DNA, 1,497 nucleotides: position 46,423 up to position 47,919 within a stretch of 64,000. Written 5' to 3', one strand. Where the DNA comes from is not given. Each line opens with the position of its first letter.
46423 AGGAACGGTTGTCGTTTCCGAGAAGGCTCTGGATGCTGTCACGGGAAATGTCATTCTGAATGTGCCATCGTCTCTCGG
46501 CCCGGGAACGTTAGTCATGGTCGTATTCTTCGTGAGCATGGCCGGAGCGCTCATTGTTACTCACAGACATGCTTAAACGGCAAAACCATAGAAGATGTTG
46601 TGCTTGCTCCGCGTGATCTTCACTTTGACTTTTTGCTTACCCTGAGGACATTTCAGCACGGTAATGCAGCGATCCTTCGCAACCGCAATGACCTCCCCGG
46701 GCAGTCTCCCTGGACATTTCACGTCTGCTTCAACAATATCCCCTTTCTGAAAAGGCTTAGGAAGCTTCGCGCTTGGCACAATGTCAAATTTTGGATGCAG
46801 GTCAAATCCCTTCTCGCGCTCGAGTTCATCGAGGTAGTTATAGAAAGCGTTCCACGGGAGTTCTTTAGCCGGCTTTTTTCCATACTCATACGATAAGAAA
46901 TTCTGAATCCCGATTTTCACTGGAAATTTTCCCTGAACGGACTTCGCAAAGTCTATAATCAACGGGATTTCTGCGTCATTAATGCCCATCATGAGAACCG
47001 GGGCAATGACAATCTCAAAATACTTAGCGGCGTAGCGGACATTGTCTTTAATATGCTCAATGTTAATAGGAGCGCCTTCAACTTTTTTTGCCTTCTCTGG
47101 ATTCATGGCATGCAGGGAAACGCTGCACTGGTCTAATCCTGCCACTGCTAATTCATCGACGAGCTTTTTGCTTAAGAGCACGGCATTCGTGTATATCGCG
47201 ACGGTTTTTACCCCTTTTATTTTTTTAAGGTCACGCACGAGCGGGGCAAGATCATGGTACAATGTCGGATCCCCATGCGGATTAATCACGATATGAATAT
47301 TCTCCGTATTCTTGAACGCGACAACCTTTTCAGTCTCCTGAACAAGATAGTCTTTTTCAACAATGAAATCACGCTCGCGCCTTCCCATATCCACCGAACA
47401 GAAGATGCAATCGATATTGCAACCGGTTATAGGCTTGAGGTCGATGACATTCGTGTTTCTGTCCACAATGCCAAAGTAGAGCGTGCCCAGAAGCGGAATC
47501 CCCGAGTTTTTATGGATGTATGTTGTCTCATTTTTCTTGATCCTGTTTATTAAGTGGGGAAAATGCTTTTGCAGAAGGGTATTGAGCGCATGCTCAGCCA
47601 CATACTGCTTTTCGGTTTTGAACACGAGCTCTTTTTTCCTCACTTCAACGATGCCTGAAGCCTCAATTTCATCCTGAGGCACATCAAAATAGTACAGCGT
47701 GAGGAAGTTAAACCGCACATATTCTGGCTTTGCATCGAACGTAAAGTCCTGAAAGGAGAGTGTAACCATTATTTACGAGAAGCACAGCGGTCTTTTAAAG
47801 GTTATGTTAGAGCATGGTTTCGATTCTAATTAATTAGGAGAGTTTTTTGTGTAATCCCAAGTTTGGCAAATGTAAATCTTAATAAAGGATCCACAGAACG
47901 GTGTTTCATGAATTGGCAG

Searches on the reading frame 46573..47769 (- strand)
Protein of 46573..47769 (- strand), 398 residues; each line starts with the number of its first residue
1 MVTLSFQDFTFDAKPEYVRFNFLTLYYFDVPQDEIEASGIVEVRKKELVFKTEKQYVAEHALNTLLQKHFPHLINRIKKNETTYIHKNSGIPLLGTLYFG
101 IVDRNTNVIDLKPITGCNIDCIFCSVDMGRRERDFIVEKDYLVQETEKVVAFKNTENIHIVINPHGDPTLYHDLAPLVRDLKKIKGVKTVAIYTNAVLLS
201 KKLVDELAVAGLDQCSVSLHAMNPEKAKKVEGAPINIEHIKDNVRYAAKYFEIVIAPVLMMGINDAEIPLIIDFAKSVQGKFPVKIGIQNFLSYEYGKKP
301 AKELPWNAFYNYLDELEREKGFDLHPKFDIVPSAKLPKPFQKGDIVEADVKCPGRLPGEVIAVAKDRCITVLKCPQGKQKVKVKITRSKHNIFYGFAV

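Call 44: search_protein_families(library=pfam, proteins=[window:46573-47769:-], max_evalue=0.001)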
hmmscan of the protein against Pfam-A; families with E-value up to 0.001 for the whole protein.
window:46573-47769:- (398 aa): 1 family
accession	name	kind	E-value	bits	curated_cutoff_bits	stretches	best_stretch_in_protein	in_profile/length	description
PF04055.27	Radical_SAM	-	3.9e-24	86.1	29.5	1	112-275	2-166/166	Radical SAM superfamily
